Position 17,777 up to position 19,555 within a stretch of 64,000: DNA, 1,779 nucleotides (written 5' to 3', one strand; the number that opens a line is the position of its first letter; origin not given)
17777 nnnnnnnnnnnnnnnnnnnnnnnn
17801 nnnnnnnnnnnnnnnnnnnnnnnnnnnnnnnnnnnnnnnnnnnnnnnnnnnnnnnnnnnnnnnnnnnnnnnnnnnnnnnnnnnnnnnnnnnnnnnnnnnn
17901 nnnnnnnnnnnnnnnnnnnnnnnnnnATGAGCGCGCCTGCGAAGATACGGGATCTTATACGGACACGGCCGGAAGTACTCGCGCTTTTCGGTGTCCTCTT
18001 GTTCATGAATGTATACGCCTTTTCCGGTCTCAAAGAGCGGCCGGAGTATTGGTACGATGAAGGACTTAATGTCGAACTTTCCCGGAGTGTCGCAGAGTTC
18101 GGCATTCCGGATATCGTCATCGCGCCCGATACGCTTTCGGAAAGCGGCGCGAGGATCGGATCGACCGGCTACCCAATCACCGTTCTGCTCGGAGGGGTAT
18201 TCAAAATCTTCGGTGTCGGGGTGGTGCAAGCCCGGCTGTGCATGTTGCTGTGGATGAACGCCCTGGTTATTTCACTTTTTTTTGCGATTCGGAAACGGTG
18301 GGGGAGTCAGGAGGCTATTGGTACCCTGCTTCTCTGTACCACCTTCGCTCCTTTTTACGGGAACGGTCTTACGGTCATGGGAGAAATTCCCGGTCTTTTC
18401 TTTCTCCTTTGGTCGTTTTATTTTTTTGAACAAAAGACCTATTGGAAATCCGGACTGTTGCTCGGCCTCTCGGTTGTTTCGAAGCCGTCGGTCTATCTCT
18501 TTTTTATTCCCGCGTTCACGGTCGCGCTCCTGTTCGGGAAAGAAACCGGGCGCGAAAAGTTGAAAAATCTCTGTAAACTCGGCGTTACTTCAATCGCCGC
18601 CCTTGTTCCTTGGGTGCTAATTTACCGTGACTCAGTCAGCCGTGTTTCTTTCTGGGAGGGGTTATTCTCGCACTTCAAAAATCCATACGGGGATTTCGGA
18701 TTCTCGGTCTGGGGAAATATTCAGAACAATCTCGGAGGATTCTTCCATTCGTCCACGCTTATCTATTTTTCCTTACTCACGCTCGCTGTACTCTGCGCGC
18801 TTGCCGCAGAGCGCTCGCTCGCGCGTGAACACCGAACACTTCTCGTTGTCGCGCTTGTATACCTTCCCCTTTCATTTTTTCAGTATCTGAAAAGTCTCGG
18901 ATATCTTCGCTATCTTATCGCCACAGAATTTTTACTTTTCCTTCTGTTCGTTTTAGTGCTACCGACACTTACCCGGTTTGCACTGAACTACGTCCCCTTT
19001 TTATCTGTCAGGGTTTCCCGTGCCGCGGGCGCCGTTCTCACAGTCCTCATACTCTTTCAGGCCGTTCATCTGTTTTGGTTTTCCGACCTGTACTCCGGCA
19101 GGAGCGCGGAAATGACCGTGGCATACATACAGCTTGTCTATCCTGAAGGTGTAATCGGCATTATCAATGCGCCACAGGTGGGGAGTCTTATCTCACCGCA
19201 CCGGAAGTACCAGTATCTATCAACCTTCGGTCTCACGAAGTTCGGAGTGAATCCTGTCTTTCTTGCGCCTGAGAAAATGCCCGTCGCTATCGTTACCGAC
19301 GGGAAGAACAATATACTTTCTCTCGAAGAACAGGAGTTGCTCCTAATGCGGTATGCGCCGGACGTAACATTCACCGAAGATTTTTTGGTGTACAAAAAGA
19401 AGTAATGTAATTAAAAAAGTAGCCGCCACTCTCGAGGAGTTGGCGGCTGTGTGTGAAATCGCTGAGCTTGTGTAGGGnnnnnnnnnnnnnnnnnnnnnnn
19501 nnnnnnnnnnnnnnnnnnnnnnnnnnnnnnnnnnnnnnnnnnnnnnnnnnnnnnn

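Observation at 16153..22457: Polyprenol-phosphate-sugar glycosylation system: GtrB-like synthases + GtrA + two GT-C transferases + DUF218 protein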

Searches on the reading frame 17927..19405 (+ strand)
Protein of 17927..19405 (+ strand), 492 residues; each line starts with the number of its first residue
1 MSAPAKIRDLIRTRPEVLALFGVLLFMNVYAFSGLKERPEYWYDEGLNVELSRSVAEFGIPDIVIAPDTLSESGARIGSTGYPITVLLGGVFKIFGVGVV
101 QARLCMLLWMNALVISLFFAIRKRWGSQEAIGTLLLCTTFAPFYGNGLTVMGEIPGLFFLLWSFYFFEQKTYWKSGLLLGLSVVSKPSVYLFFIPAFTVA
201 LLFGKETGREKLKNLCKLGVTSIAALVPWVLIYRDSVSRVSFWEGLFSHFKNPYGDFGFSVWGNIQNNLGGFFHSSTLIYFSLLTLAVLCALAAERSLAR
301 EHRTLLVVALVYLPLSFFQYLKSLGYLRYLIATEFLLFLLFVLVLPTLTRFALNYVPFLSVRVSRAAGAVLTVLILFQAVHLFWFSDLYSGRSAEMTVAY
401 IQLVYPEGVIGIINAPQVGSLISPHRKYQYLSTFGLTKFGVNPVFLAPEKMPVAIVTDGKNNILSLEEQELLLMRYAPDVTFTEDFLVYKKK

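Call 3: search_protein_families(library=pfam, proteins=[window:17927-19405:+], max_evalue=0.01)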
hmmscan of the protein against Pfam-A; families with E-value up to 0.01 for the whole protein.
window:17927-19405:+ (492 aa): 1 family
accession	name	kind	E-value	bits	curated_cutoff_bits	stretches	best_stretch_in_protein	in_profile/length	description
PF13231.12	PMT_2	-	2.7e-08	34.6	26.1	1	88-229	10-157/160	Dolichyl-phosphate-mannose-protein mannosyltransferase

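Call 12: find_encoding_contigs(protein=window:17927-19405:+, flank=10000, max_places=6)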
Protein window:17927-19405:+ (492 aa): 4 contigs read that carry it; 1 place shown.
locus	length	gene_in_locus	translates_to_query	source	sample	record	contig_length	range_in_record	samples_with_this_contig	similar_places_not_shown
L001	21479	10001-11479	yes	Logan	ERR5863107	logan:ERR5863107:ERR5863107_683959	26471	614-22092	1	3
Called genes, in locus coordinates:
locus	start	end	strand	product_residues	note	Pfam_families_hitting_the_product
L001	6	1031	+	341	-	PF00534:Glycos_transf_1, PF13692:Glyco_trans_1_4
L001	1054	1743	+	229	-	PF13489:Methyltransf_23 (weak), PF08241:Methyltransf_11 (weak)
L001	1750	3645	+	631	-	PF13522:GATase_6, PF13537:GATase_7, PF00733:Asn_synthase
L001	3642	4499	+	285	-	PF13489:Methyltransf_23, PF01209:Ubie_methyltran, PF13847:Methyltransf_31, PF08241:Methyltransf_11, PF08242:Methyltransf_12, PF13649:Methyltransf_25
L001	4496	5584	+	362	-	PF03016:Exostosin_GT47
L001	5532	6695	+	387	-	PF00534:Glycos_transf_1, PF13692:Glyco_trans_1_4, PF13524:Glyco_trans_1_2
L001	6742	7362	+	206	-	PF08241:Methyltransf_11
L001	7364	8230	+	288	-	PF01073:3Beta_HSD, PF01370:Epimerase, PF02719:Polysacc_synt_2, PF04321:RmlD_sub_bind, PF16363:GDP_Man_Dehyd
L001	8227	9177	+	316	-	PF00535:Glycos_transf_2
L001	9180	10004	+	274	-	PF13489:Methyltransf_23, PF13847:Methyltransf_31, PF08241:Methyltransf_11, PF08242:Methyltransf_12, PF13649:Methyltransf_25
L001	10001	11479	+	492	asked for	PF13231:PMT_2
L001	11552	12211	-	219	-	-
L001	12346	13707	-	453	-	PF13231:PMT_2 (weak)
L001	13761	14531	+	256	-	PF00535:Glycos_transf_2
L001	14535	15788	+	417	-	PF08421:Methyltransf_13, PF13489:Methyltransf_23, PF08241:Methyltransf_11 (weak), PF08242:Methyltransf_12 (weak), PF08484:Methyltransf_14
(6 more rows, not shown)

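Call 13: search_protein_families(library=ncbifam, proteins=[window:17927-19405:+], max_evalue=0.01)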
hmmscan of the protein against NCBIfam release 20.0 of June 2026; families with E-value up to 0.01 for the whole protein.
window:17927-19405:+ (492 aa): 0 families

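Call 14: find_homologous_proteins(query=window:17927-19405:+, max_evalue=0.001)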
Query window:17927-19405:+ (492 aa): 67 proteins with E <= 0.001 among 8000 candidates.
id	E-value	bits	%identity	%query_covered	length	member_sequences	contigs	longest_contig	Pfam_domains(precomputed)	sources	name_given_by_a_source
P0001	0.0e+0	1087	100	100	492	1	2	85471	PF13231.13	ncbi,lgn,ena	-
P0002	2.0e-150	520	51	98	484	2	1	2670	PF13231.13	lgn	-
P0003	3.5e-149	516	51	99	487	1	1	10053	PF13231.13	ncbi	-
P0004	8.3e-149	515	51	99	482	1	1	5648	PF13231.13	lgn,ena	-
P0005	3.9e-148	513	51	96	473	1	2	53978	PF13231.13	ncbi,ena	-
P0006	5.1e-147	509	49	99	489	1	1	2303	PF13231.13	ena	-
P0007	6.9e-146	505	49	99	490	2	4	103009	PF13231.13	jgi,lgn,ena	-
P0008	2.5e-145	503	49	98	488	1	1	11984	PF13231.13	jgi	jgi:4-amino-4-deoxy-L-arabinose transferase-like glycosyltransferase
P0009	1.4e-144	501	52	96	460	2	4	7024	PF13231.13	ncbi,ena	-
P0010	1.5e-144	501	51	97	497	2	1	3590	PF13231.13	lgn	-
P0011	3.1e-144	500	48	98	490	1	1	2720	PF13231.13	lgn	-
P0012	6.9e-144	499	49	99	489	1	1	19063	PF13231.13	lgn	-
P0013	1.0e-143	498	50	99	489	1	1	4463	PF13231.13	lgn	-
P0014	2.2e-143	497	50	98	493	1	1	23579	PF13231.13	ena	-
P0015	2.5e-143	497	47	99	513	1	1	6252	PF13231.13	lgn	-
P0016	5.9e-143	496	49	100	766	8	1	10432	PF13847.13,PF13489.13,PF13649.13,PF01728.26,PF08241.19,PF08242.19,PF13231.13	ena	-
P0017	1.6e-142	494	49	97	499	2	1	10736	PF13231.13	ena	-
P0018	3.4e-142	493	48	99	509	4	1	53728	PF13231.13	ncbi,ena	-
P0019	6.3e-142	492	51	97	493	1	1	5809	PF13231.13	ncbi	-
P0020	1.7e-141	491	48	96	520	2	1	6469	PF13231.13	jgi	-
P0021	1.9e-141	491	48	99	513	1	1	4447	PF13231.13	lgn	-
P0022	2.9e-141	490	47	99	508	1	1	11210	PF13231.13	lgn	-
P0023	7.9e-141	488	49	99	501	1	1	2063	PF13231.13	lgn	-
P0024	1.3e-140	488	48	96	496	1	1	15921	PF13231.13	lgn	-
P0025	2.9e-140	487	48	99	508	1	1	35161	PF13231.13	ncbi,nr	ncbi:MAG: glycosyltransferase family 39 protein [bacterium]|nr:glycosyltransferase family 39 protein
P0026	3.2e-138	480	48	96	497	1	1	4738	PF13231.13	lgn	-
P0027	4.8e-138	479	49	98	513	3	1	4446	PF13231.13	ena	-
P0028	9.2e-138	478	48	99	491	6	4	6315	PF13231.13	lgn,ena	-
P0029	1.7e-137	477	46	99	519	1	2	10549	PF13231.13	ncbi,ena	-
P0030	2.5e-137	477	49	97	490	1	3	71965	PF13231.13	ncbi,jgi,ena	-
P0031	1.4e-136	474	47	98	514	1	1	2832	PF09594.17,PF13231.13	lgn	-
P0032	3.9e-136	473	49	96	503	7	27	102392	PF13231.13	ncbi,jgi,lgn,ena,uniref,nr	ncbi:MAG: hypothetical protein A2W52_01695 [Candidatus Taylorbacteria bacterium RIFCSPHIGHO2_02_49_2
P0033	5.4e-136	473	46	96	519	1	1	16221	PF13231.13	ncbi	-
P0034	2.3e-135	471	46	97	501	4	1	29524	PF13231.13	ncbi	-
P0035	5.7e-135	469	47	99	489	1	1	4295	PF13231.13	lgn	-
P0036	4.5e-134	466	48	96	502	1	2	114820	PF13231.13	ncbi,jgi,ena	-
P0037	1.8e-132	461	48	100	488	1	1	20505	PF13231.13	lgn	-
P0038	2.8e-131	457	47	98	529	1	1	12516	PF09594.17,PF13231.13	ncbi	-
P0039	3.3e-130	453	48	99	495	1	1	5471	PF13231.13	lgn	-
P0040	3.8e-125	437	47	98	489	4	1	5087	PF13231.13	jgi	-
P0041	4.2e-119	417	52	79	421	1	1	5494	PF13231.13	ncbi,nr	ncbi:MAG: glycosyltransferase family 39 protein, partial [bacterium]|nr:glycosyltransferase family 3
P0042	1.6e-109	385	43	97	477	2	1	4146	PF13231.13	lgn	-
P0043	1.2e-107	379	42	98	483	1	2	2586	PF13231.13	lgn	-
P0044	1.4e-106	375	43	98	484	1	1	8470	PF13231.13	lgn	-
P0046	6.8e-104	367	41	96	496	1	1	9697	PF13231.13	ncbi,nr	ncbi:MAG: glycosyltransferase family 39 protein, partial [Candidatus Lloydbacteria bacterium]|nr:gly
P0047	1.8e-103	365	44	90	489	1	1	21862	PF13231.13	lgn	-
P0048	2.6e-103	365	42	96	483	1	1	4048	PF13231.13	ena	-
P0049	5.9e-102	360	40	98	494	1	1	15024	PF13231.13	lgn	-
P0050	2.1e-101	358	43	92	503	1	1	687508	PF13231.13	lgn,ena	-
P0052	5.3e-101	357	40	98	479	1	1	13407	PF13231.13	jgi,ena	-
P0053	1.4e-100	356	42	97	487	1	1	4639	PF13231.13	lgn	-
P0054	5.1e-100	354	41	96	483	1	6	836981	PF13231.13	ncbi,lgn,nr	ncbi:MAG: glycosyltransferase family 39 protein [Candidatus Niyogibacteria bacterium]|nr:MAG: glycos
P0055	1.5e-99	352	41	93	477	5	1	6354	PF13231.13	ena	-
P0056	4.9e-95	337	41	93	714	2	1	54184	PF00535.33,PF13231.13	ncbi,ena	-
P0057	9.0e-95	337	39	99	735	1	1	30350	PF00535.33,PF13231.13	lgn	-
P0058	8.0e-68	248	33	94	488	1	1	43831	PF13231.13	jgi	-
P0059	9.1e-65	238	31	99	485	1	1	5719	PF13231.13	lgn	-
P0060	1.4e-62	230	35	93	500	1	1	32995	PF13231.13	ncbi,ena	-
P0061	1.0e-60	224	34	95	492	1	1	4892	PF13231.13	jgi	jgi:hypothetical protein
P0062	2.4e-60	223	37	81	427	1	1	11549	PF13231.13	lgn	-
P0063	3.0e-56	210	32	96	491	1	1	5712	PF13231.13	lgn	-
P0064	7.9e-54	202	31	87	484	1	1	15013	PF13231.13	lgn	-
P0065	1.4e-51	194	34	89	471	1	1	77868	PF13231.13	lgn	-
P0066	9.6e-28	116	39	33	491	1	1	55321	PF13231.13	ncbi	-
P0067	1.5e-4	39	27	44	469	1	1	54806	PF09594.17,PF13231.13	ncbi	-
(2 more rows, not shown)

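Call 27: search_solved_structures(query=A2, max_evalue=1, show_alignments=2)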
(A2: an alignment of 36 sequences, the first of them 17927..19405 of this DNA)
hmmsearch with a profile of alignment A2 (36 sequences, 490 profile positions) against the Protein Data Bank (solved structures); distinct sequences matched with E-value up to 1: 0.

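Call 32: find_related_loci(query=A2, collection=genome_contigs, flank=10000)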
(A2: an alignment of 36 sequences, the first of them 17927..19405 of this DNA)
Query A2 (492 aa) in genome_contigs; peptide patterns used: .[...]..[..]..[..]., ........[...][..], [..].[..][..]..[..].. (x = any residue, [..] = any of these).
136 stretches matched a pattern; 52 encode a relative of the query (tblastn E <= 1e-3); 52 distinct loci.
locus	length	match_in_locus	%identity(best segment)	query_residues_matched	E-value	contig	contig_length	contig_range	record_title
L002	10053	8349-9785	51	6-492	1e-157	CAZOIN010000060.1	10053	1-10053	MAG TPA_asm: uncultured Candidatus Saccharibacteria bacterium isolate binchicken_co203_272 genome assembly, contig: k141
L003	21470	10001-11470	49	2-492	3e-150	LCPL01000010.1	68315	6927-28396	MAG: Parcubacteria group bacterium GW2011_GWC2_48_17 UY29_C0010, whole genome shotgun sequence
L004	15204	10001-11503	48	20-492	2e-144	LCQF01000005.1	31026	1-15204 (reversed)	MAG: Parcubacteria group bacterium GW2011_GWA2_49_9 UY50_C0005, whole genome shotgun sequence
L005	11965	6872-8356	49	11-492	5e-139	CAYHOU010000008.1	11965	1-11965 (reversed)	MAG TPA_asm: uncultured Candidatus Saccharibacteria bacterium isolate ERP119705_co15_3 genome assembly, contig: NODE_622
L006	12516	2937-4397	47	9-492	4e-136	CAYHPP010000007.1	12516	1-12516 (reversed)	MAG TPA_asm: uncultured Candidatus Saccharibacteria bacterium isolate ERP119705_co14_552 genome assembly, contig: NODE_6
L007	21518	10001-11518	48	5-492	6e-135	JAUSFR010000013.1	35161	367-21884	MAG: bacterium isolate E14_maxbin.342_sub E14_k141_711037, whole genome shotgun sequence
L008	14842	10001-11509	46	20-492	2e-134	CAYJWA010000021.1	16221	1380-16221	MAG TPA_asm: uncultured Candidatus Saccharibacteria bacterium isolate ERP125453_co1_235 genome assembly, contig: NODE_36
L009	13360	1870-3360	46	14-492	2e-133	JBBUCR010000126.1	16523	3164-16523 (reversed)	MAG: Patescibacteria group bacterium isolate H52-bin043_1 H52_bin043_1_000000000126, whole genome shotgun sequence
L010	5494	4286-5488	52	20-407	5e-119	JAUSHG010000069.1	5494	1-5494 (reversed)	MAG: bacterium isolate E14_metabat.bin.176_sub E14_k141_1553199, whole genome shotgun sequence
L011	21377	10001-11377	41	23-490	1e-108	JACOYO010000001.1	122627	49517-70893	MAG: Parcubacteria group bacterium isolate NC_groundwater_181_Ag_S-0.1um_44_14 S4_GD2017_2_S1_scaffold_53, whole genome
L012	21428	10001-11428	40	9-491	8e-102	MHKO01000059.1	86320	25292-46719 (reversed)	MAG: Candidatus Komeilibacteria bacterium RIFCSPLOWO2_02_FULL_48_11 rifcsplowo2_02_scaffold_972, whole genome shotgun se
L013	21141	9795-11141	41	35-490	1e-95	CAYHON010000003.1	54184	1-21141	MAG TPA_asm: uncultured Candidatus Saccharibacteria bacterium isolate ERP119705_co14_178 genome assembly, contig: NODE_3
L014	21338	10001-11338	40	25-478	9e-89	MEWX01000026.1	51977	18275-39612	MAG: Candidatus Adlerbacteria bacterium RIFCSPLOWO2_01_FULL_51_16 rifcsplowo2_01_scaffold_611, whole genome shotgun sequ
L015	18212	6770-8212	36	7-492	3e-85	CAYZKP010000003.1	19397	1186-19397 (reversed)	MAG TPA_asm: uncultured Candidatus Saccharibacteria bacterium isolate SRP269290_co1_947 genome assembly, contig: NODE_35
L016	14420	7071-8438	34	5-470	2e-75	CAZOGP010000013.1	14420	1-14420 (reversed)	MAG TPA_asm: uncultured Candidatus Saccharibacteria bacterium isolate binchicken_co387_482 genome assembly, contig: NODE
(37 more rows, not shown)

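Call 34: predict_structure(alignment_id=A2)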
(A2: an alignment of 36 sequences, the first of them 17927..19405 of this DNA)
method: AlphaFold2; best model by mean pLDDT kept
length: 492 residues; sequences in the alignment: 36
mean_pLDDT: 92.7   pTM: 0.91
mean pLDDT of the five models: 92.7, 92.4, 92.5, 91.0, 90.0
residues with pLDDT >= 90: 384; 70-90: 104; 50-70: 4; < 50: 0
segments of 3 or more residues with pLDDT < 50: none
pLDDT, mean of each block of 10 residues (from residue 1): 81 91 97 89 92 95 95 82 94 95 96 98 97 97 87 95 97 98 95 98 96 98 95 89 86 83 94 92 97 96 97 96 89 97 97 88 93 96 83 93 96 95 96 83 95 90 82 95 92 95
secondary structure, 60 per line:
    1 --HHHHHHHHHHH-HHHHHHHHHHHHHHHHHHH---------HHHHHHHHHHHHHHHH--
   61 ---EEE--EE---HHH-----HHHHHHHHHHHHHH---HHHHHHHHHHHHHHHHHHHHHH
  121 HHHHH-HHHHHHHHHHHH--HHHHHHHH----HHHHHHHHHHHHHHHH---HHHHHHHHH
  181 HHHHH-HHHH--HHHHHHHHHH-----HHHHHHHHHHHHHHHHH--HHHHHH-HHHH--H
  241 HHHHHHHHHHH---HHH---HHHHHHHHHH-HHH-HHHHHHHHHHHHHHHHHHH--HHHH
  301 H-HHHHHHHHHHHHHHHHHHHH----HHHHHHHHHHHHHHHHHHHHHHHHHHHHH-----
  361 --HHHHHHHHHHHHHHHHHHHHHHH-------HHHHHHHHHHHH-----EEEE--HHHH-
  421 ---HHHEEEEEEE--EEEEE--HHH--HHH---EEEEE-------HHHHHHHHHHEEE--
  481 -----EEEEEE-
elements in order: H3-13 H15-33 H43-58 E64-66 H82-95 H99-125 H127-138 H141-148 H153-168 H172-185 H187-190 H193-202 H208-224 H227-232 H234-237 H240-251 H261-270 H276-294 H297-301 H303-322 H327-355 H363-385 H393-404 E410-413 H416-419 E427-433 E436-440 E454-458 H466-475 E476-478 E486-491

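Call 38: fold_search(model_id=the predicted structure, library=pdb)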
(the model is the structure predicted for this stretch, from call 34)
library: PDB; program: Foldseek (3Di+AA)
matches with E <= 10: 189; with E <= 0.001: 18
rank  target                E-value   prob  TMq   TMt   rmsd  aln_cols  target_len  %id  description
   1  9s6t_A                3.0e-08  1.00  0.62  0.63   7.3       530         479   13  Ternary cryo-EM structure of chicken ALG12 with Dol25-PP-GlcNAc2Man7, Dol25-P-Man, and Fab (released 2026-03-18)
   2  5f15                  4.1e-07  1.00  0.62  0.57   9.4       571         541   14  Crystal Structure of ArnT from Cupriavidus metallidurans bound to Undecaprenyl phosphate (released 2016-02-17)
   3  5ezm                  2.1e-06  1.00  0.60  0.56   9.2       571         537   15  Crystal Structure of ArnT from Cupriavidus metallidurans in the apo state (released 2016-02-17)
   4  8pn9_A                9.0e-06  1.00  0.54  0.43  11.5       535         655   13  Structure of human oligosaccharyltransferase OST-A complex bound to NGI-1 (released 2024-05-08)
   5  9n9j_I                2.4e-05  1.00  0.54  0.41  11.9       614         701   12  Structure of a GRP94 folding intermediate engaged with a CCDC134- and FKBP11-bound secretory translocon (released 2025-11-19)
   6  8b6l_I                2.8e-05  1.00  0.58  0.44  10.4       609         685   12  Subtomogram average of the human Sec61-TRAP-OSTA-translocon (released 2022-12-07)
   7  5ogl_A                4.8e-05  1.00  0.48  0.36   8.9       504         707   13  Structure of bacterial oligosaccharyltransferase PglB in complex with an acceptor peptide and an lipid-linked oligosac (released 2017-10-25)
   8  6gxc_A                5.2e-05  1.00  0.47  0.35   9.4       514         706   11  Bacterial oligosaccharyltransferase PglB in complex with an inhibitory peptide and a reactive lipid-linked oligosaccha (released 2018-11-14)
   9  9s6s_A                5.4e-05  1.00  0.63  0.58   7.6       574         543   12  Ternary cryo-EM structure of human ALG9 with Dol25-PP-GlcNAc2Man6, Dol25-P-Man and Fab (released 2026-03-18)
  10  6s7o_A                7.4e-05  1.00  0.54  0.42  12.0       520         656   13  Cryo-EM structure of human oligosaccharyltransferase complex OST-A (released 2019-12-18)
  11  9s6u_A                8.8e-05  1.00  0.65  0.60   7.5       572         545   11  Ternary cryo-EM structure of human ALG9 with Dol25-PP-GlcNAc2Man8, Dol25-P-Man and Fab (released 2026-03-18)
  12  6ftg_5                1.0e-04  1.00  0.57  0.46  14.1       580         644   12  Subtomogram average of OST-containing ribosome-translocon complexes from canine rough microsomal membranes (released 2018-03-21)
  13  6s7t_A                1.2e-04  1.00  0.53  0.39  15.4       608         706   12  Cryo-EM structure of human oligosaccharyltransferase complex OST-B (released 2019-12-18)
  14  8agb_A                1.9e-04  1.00  0.55  0.44  12.0       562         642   12  Structure of yeast oligosaccharylransferase complex with lipid-linked oligosaccharide bound (released 2022-12-07)
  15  3rce_A                4.1e-04  1.00  0.50  0.38   9.9       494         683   12  Bacterial oligosaccharyltransferase PglB (released 2011-06-15)
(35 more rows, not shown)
